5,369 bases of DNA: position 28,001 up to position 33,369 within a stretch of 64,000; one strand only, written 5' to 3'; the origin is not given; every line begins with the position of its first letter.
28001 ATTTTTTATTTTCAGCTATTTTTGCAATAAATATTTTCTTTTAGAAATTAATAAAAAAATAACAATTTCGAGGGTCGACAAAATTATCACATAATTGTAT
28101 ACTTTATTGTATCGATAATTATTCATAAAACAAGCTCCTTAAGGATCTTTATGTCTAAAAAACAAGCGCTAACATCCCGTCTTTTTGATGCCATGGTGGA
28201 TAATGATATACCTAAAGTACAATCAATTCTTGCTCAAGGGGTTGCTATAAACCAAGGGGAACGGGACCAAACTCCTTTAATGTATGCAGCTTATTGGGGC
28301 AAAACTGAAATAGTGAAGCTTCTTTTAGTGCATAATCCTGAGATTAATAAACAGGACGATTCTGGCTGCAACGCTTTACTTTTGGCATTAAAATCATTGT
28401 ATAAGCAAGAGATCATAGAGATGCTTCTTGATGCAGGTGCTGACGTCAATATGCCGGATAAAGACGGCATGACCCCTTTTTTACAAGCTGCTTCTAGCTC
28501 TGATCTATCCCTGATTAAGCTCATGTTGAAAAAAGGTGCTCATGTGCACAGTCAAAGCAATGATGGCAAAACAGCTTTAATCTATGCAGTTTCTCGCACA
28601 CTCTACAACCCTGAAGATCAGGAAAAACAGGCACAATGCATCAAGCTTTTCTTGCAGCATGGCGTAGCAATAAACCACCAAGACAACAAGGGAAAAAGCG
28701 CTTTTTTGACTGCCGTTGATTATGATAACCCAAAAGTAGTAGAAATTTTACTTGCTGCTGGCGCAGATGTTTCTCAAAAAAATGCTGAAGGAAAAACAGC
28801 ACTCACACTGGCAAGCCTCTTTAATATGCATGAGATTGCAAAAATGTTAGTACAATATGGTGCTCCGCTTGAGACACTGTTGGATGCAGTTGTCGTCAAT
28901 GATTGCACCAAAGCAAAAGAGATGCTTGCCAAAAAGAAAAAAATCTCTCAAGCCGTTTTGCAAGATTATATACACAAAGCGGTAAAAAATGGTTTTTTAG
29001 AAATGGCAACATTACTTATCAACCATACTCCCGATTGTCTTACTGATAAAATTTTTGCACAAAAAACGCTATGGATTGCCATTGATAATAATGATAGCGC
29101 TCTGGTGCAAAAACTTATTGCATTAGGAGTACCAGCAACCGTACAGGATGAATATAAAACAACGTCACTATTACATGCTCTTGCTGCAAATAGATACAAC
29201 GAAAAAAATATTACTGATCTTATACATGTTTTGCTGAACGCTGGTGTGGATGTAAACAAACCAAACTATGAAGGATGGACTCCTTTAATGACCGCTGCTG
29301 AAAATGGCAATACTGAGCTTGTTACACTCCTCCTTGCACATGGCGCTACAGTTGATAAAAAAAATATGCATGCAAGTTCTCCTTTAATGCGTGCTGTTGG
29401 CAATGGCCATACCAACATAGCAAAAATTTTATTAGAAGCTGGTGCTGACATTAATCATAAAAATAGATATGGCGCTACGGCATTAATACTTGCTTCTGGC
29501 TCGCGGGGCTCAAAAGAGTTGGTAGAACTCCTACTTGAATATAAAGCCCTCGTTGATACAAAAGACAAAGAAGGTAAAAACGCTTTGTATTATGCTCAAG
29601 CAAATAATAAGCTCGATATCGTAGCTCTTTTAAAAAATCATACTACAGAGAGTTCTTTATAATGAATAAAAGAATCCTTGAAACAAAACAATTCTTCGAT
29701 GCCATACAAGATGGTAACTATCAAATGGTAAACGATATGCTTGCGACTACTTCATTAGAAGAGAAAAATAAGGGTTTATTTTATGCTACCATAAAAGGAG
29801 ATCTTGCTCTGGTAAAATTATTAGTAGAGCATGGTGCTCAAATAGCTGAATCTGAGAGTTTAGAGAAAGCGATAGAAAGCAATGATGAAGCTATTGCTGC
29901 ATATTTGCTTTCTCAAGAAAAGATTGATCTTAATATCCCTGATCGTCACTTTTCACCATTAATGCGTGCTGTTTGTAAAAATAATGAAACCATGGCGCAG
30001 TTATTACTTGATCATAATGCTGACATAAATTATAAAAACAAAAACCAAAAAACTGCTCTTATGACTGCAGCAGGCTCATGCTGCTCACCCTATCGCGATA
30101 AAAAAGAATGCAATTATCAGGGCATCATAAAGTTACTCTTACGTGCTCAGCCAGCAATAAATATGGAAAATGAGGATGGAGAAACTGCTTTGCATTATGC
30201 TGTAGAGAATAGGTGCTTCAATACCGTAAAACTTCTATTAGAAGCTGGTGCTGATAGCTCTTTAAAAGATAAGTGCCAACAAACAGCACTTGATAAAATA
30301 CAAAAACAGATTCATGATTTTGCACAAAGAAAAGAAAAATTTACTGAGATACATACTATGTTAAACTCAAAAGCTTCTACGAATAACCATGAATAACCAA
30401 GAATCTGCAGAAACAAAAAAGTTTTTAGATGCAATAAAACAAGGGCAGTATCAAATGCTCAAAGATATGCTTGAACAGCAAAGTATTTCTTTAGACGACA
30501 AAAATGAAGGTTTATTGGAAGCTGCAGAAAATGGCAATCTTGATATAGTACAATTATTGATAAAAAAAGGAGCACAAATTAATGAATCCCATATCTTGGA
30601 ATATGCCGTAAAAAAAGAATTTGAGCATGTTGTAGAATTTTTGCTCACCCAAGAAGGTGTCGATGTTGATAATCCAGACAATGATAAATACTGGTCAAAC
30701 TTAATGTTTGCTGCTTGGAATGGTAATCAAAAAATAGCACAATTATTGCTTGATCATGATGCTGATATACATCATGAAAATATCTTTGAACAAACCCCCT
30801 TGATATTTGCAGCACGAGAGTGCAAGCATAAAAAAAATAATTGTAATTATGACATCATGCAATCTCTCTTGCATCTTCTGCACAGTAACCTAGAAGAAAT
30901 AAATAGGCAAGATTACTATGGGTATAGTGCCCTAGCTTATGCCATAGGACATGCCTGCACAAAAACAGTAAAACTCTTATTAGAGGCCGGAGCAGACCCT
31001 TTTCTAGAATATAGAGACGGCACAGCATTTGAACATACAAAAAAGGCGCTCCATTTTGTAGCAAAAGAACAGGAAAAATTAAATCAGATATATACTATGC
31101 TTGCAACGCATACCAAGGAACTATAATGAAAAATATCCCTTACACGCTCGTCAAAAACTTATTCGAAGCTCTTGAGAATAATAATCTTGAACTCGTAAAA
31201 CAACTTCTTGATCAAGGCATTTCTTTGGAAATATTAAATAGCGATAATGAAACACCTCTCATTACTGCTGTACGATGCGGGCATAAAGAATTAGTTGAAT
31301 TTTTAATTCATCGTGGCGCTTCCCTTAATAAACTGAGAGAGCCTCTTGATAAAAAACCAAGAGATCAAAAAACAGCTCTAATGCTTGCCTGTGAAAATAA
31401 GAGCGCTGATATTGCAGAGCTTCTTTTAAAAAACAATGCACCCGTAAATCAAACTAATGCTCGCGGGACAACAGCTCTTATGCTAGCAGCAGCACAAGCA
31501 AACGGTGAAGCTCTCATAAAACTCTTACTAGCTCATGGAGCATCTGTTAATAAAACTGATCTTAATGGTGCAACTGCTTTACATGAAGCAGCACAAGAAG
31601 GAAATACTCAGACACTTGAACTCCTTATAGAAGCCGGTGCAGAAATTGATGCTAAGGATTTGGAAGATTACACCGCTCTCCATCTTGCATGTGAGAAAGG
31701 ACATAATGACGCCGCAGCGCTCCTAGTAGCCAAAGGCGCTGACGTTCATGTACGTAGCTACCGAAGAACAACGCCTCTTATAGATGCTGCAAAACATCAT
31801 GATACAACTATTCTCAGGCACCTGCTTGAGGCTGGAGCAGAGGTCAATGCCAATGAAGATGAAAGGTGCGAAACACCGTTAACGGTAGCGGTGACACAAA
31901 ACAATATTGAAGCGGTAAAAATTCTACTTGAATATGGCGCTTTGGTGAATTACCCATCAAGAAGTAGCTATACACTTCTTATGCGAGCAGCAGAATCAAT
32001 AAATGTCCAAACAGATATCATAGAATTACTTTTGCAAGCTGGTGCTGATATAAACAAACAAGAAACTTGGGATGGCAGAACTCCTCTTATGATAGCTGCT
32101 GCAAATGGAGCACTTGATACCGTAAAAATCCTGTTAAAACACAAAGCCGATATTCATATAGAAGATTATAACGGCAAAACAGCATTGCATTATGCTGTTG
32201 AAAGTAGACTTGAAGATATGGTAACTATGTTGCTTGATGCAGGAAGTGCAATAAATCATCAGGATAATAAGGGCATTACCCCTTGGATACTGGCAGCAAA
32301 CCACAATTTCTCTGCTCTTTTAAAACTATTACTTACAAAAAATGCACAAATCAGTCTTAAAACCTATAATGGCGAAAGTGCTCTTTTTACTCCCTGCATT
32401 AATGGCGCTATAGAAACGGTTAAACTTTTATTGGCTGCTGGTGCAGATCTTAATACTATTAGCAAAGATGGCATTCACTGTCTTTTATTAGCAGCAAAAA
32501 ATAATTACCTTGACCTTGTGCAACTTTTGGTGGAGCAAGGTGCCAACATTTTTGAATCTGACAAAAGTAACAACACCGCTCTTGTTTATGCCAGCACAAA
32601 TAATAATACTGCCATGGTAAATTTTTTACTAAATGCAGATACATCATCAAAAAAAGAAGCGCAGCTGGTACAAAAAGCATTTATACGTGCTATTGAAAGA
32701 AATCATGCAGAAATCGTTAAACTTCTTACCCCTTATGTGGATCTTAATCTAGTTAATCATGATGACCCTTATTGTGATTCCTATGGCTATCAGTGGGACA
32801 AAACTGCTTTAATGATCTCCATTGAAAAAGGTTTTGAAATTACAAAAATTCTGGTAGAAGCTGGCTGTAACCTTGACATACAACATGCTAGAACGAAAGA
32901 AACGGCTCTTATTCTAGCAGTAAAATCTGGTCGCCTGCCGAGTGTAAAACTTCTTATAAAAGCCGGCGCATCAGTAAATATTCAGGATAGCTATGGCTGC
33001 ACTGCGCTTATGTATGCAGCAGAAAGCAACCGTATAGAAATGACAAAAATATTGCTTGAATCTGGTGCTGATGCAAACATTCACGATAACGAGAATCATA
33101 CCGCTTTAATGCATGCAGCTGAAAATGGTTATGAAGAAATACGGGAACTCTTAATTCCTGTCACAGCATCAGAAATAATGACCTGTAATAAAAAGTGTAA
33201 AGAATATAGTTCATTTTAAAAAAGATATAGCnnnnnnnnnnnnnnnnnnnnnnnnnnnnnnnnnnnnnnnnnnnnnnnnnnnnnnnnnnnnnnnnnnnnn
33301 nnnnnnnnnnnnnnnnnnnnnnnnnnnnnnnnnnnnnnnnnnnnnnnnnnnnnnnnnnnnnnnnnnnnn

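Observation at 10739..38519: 28-kb ankyrin-repeat super-island: 20 ANK ORFs in three coupled arrays between housekeeping blocks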

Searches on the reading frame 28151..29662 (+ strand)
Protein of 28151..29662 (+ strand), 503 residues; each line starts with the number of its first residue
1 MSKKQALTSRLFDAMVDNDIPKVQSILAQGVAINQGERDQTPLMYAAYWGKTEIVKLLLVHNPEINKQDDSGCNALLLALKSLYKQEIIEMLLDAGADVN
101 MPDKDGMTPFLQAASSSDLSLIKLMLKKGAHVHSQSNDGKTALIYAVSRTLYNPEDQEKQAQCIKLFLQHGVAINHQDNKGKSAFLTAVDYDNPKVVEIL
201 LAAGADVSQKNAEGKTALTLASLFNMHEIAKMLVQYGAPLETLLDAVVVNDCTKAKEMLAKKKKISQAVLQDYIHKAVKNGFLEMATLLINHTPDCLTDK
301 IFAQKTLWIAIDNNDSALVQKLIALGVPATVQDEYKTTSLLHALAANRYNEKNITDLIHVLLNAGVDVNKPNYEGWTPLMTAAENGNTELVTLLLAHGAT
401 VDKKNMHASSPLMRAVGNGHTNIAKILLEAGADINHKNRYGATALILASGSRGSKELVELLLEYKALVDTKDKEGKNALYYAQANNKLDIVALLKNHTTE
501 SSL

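Call 4: search_protein_families(library=pfam, proteins=[window:28151-29662:+], max_evalue=0.01)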
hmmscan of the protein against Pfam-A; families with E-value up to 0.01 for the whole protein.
window:28151-29662:+ (503 aa): 7 families
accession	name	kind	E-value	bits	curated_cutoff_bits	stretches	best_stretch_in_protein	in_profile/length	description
PF12796.13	Ank_2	-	8.5e-72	238.2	27.3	6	352-438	8-90/90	Ankyrin repeats (3 copies)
PF00023.36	Ank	-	5.7e-62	202.6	21.1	4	375-405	2-32/33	Ankyrin repeat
PF13637.12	Ank_4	-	1e-59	197.6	22.7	8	355-395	10-50/50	Ankyrin repeats (many copies)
PF13857.12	Ank_5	-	1.9e-50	168.7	27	6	427-482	1-56/56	Ankyrin repeats (many copies)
PF13606.12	Ank_3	-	1.5e-45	147.7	22.3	3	374-402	1-29/30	Ankyrin repeat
PF23745.1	ANK_LRRK2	-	7.2e-16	58.7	27.5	1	411-494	34-112/130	LRRK2 ANK repeat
PF24521.3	Ank_KRIT1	-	6e-14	52.5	80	2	378-478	21-121/149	KRIT1 ankyrin-repeats domain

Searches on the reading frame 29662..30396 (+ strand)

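Call 4: search_protein_families(library=pfam, proteins=[window:29662-30396:+], max_evalue=0.01)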
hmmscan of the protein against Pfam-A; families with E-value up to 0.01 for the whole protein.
window:29662-30396:+ (244 aa): 7 families
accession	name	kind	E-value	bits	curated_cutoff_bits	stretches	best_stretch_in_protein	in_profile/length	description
PF12796.13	Ank_2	-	3.6e-26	92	27.3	3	154-203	8-90/90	Ankyrin repeats (3 copies)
PF00023.36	Ank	-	2.5e-22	78.2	21.1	2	172-204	1-33/33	Ankyrin repeat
PF13637.12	Ank_4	-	8.3e-21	74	22.7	2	103-137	4-38/50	Ankyrin repeats (many copies)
PF13857.12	Ank_5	-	1.6e-17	63.8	27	2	163-211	6-54/56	Ankyrin repeats (many copies)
PF13606.12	Ank_3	-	6.6e-16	57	22.3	1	172-198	1-27/30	Ankyrin repeat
PF24521.3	Ank_KRIT1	-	6.4e-05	23.1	80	1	35-130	18-118/149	KRIT1 ankyrin-repeats domain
PF23745.1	ANK_LRRK2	-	0.0021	18.4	27.5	0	100-193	35-113/130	LRRK2 ANK repeat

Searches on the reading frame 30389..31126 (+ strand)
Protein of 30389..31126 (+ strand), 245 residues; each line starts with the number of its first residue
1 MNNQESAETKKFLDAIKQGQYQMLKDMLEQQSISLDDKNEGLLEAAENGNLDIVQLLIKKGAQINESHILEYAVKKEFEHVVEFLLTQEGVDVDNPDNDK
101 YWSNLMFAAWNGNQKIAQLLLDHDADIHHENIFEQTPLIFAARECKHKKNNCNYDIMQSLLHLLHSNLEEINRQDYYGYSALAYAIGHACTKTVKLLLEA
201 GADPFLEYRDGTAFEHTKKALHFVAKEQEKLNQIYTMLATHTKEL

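Call 5: search_protein_families(library=pfam, proteins=[window:30389-31126:+], max_evalue=0.01)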
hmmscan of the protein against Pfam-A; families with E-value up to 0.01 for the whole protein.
window:30389-31126:+ (245 aa): 7 families
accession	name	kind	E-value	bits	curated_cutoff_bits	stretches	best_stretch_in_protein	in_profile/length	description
PF12796.13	Ank_2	-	2.6e-24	86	27.3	2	105-204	1-86/90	Ankyrin repeats (3 copies)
PF00023.36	Ank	-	3.8e-23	80.7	21.1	3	44-66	8-30/33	Ankyrin repeat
PF13637.12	Ank_4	-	8.5e-19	67.7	22.7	2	43-86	2-50/50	Ankyrin repeats (many copies)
PF13606.12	Ank_3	-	1e-15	56.4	22.3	1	42-65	6-29/30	Ankyrin repeat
PF13857.12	Ank_5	-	8.4e-15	55.2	27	2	166-210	3-48/56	Ankyrin repeats (many copies)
PF24521.3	Ank_KRIT1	-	3.2e-09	37.1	80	1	38-157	18-140/149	KRIT1 ankyrin-repeats domain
PF23745.1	ANK_LRRK2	-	0.00056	20.2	27.5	0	47-95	72-122/130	LRRK2 ANK repeat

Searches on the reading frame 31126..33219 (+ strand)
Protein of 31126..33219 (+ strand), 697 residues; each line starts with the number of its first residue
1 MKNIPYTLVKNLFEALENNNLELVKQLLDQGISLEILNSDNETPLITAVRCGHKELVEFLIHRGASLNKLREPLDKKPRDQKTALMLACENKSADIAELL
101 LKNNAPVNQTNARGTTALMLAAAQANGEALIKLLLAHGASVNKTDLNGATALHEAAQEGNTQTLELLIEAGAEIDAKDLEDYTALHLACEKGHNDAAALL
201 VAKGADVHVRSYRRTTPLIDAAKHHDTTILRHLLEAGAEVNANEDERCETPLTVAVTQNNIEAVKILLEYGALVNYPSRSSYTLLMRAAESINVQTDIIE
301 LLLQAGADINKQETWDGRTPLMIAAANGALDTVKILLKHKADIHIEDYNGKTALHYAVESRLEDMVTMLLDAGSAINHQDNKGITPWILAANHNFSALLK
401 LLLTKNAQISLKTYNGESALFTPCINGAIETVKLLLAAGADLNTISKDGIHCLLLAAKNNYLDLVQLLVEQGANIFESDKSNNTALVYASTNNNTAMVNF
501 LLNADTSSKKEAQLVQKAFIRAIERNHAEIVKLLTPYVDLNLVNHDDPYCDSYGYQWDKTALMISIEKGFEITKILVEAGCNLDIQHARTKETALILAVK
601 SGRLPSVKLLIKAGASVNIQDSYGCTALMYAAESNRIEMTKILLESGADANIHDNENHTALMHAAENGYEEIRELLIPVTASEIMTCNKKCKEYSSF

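Call 5: search_protein_families(library=pfam, proteins=[window:31126-33219:+], max_evalue=0.01)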
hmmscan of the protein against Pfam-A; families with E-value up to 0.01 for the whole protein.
window:31126-33219:+ (697 aa): 9 families
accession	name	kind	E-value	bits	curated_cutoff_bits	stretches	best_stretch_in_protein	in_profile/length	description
PF12796.13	Ank_2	-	3.1e-131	428.7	27.3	10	285-380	1-90/90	Ankyrin repeats (3 copies)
PF00023.36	Ank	-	1.4e-109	352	21.1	11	316-347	1-32/33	Ankyrin repeat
PF13637.12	Ank_4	-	1.5e-84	276.4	22.7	13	121-168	3-50/50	Ankyrin repeats (many copies)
PF13606.12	Ank_3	-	8.8e-81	255.3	22.3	5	316-345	1-30/30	Ankyrin repeat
PF13857.12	Ank_5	-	3.1e-76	250.9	27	10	610-662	1-54/56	Ankyrin repeats (many copies)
PF23745.1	ANK_LRRK2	-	3.6e-18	66.1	27.5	0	281-371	31-114/130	LRRK2 ANK repeat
PF24521.3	Ank_KRIT1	-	1.7e-16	60.8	80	2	12-123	22-127/149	KRIT1 ankyrin-repeats domain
PF25508.1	TRPM2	-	0.00075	20.2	27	0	453-532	18-97/257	TRPM2-like domain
PF24575.1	TPR_Slam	-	0.0029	18.5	35.2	0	509-537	9-37/104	Surface lipoprotein assembly modifier, N-terminal TPR repeats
